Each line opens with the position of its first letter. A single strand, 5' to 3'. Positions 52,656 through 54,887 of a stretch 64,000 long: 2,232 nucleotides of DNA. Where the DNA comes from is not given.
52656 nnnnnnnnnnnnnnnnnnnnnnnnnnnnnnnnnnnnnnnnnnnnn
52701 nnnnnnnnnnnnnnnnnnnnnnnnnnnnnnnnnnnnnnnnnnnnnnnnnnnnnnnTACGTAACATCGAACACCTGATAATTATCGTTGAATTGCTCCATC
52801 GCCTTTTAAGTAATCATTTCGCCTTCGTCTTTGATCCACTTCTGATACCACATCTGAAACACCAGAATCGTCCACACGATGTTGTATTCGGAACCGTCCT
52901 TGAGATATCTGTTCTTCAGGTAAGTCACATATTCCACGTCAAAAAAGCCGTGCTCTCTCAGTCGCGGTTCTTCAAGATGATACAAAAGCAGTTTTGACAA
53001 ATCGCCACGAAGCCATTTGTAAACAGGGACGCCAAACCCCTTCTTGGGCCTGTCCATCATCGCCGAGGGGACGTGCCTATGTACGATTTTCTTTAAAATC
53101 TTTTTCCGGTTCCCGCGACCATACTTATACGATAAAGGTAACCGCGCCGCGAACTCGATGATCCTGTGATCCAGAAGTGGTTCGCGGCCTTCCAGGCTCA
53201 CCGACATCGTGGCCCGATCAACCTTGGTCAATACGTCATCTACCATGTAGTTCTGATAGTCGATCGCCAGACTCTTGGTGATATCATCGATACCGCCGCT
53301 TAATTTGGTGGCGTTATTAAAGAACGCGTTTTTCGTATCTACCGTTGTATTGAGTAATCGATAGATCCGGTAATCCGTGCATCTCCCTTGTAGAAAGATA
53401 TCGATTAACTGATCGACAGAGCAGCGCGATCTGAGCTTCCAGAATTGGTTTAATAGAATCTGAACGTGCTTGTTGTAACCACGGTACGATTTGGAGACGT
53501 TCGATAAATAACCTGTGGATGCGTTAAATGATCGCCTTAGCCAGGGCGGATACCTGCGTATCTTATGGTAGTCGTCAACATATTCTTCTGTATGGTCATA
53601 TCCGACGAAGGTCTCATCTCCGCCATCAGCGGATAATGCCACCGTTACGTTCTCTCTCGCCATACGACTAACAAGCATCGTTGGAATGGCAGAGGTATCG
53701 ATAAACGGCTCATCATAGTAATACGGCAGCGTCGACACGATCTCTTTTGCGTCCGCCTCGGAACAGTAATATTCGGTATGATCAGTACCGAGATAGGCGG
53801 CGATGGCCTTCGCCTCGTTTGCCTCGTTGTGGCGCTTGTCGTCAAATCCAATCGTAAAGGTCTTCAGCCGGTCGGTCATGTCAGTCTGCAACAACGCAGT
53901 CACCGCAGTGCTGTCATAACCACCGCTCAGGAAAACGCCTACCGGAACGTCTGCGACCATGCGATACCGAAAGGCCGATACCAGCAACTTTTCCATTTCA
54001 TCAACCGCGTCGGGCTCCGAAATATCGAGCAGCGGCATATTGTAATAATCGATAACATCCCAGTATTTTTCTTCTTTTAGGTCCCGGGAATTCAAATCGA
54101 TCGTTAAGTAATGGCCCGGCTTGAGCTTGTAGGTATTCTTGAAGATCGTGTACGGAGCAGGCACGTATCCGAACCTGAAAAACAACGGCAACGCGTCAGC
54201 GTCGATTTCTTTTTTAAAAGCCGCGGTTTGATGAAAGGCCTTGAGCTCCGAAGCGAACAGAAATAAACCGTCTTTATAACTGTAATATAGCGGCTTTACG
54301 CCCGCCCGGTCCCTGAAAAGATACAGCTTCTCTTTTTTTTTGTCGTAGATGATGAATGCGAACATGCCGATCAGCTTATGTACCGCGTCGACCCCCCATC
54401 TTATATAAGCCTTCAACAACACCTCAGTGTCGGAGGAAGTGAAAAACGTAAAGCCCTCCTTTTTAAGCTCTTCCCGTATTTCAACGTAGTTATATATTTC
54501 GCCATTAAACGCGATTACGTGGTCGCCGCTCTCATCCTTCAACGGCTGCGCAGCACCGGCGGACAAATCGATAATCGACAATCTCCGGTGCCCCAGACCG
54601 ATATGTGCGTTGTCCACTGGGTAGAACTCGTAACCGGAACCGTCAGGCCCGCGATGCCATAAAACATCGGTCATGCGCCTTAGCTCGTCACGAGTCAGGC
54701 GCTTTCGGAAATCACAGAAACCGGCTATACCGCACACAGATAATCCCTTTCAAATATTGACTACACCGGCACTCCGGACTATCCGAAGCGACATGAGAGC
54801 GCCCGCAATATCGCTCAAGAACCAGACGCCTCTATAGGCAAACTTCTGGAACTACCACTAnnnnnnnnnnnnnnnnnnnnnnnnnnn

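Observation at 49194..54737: Three tandem AsnB-family genes, two of them missing the N-terminal Cys nucleophile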

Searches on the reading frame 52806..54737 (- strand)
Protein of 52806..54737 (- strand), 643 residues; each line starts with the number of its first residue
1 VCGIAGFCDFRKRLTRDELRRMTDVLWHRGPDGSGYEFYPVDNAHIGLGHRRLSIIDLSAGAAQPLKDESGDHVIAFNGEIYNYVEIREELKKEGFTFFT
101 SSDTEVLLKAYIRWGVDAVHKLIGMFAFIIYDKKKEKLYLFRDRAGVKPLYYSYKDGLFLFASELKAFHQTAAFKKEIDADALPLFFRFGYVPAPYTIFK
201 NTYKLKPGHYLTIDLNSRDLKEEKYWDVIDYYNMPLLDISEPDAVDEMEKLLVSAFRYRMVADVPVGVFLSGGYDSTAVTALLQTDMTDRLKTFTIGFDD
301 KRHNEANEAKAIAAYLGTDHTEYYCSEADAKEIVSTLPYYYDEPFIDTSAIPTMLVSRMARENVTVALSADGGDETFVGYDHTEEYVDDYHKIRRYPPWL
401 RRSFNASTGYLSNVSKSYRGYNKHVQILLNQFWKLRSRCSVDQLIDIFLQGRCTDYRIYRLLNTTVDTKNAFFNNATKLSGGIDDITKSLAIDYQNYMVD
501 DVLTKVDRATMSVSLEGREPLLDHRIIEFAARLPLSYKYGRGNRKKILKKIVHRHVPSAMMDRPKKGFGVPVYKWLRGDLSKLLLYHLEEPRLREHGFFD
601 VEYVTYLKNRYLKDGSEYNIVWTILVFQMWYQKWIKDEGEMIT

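Call 3: search_protein_families(library=pfam, proteins=[window:52806-54737:-], max_evalue=0.1)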
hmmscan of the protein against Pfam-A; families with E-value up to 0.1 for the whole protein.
window:52806-54737:- (643 aa): 7 families
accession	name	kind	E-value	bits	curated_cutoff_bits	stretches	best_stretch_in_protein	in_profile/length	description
PF00733.27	Asn_synthase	-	9.6e-91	305.5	21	1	248-632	2-354/354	Asparagine synthase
PF13537.11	GATase_7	-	3.7e-44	150.1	25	1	50-169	1-122/123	Glutamine amidotransferase domain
PF13522.11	GATase_6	-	1e-43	148.9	27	1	32-164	2-130/130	Glutamine amidotransferase domain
PF06508.19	QueC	-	0.00013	22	22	1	268-322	4-57/210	Queuosine biosynthesis protein QueC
PF12481.13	DUF3700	-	0.00028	20.9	27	1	119-166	126-174/228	Aluminium induced protein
PF24167.1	DUF7411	-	0.0096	16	28.7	1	266-335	3-68/194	Family of unknown function (DUF7411)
PF02540.23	NAD_synthase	-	0.032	13.8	21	1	270-324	25-80/242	NAD synthase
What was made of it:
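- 52806..54737 (-): Canonical class II glutamine amidotransferase / AsnB-type enzyme (643 aa, GTG start, MCGIAGF), related to the WbpS/eps_aminotran_1 type. Pfam GATase_7, GATase_6 and Asn_synthase (305 bits) (call 3).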

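Call 4: search_protein_families(library=ncbifam, proteins=[window:52806-54737:-], max_evalue=0.1)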
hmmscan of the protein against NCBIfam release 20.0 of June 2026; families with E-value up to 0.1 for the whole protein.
window:52806-54737:- (643 aa): 15 families
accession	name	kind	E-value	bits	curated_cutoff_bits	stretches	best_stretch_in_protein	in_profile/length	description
TIGR03108.1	eps_aminotran_1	hypoth_equivalog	5.4e-162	540.7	816.9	1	1-631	1-625/628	XrtA/PEP-CTERM system amidotransferase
TIGR01536.1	asn_synth_AEB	equivalog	4.4e-142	474.7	267.1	1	2-568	1-517/517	asparagine synthase (glutamine-hydrolyzing)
TIGR03104.1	trio_amidotrans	equivalog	5.2e-125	417.9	570.1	2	1-448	1-447/589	N-acetylglutaminylglutamine amidotransferase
NF006949.0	PRK09431.1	equivalog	2e-82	277.5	499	3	1-173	1-170/554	asparagine synthase B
NF033535.1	lass_lactam_cya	exception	2.1e-66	224.8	525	2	1-421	1-417/668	lasso peptide isopeptide bond-forming cyclase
NF033561.1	macrolact_Ik_Al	subfamily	2.3e-14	52.9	300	2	127-378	82-332/561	albusnodin/ikarugamycin family macrolactam cyclase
TIGR01134.1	purF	equivalog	5.3e-14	52.4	350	1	45-181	65-212/432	amidophosphoribosyltransferase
TIGR01135.1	glmS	equivalog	7.2e-10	38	418.05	1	45-171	65-200/607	glutamine--fructose-6-phosphate transaminase (isomerizing)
NF001484.0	PRK00331.1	subfamily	7.5e-10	37.8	381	1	44-173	65-203/601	isomerizing glutamine--fructose-6-phosphate transaminase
TIGR00364.1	TIGR00364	equivalog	0.00016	21.3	150.3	1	268-321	3-55/201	7-cyano-7-deazaguanine synthase QueC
TIGR00268.2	TIGR00268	equivalog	0.0087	15.3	150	1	266-334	16-85/259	ATP-dependent sacrificial sulfur transferase LarE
NF010587.0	PRK13980.1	equivalog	0.039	13.2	255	0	269-327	37-96/267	NAD+ synthase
TIGR00884.1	guaA_Cterm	equivalog_domain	0.044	13.1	338.75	1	260-311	13-64/310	glutamine-hydrolyzing GMP synthase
TIGR00552.1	nadE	equivalog_domain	0.045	13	63.65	0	244-337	5-98/251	NAD(+) synthase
NF011155.0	PRK14561.1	equivalog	0.046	13.4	207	0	266-322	3-55/195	hypothetical protein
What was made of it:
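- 52806..54737 (-): TIGR01536 474.7 bits, above its cut-off; TIGR03108 540.7 bits, below its cut-off of 816.9 (call 4).
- On Glutamine-hydrolysing AsnB / WbpS-type (TIGR03108), tested on gene 52806-54737: MCGIAGF start; GATase_6/7 and Asn_synthase domains; TIGR01536 at 474.7 bits exceeds 267.1 (calls 3, 4).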
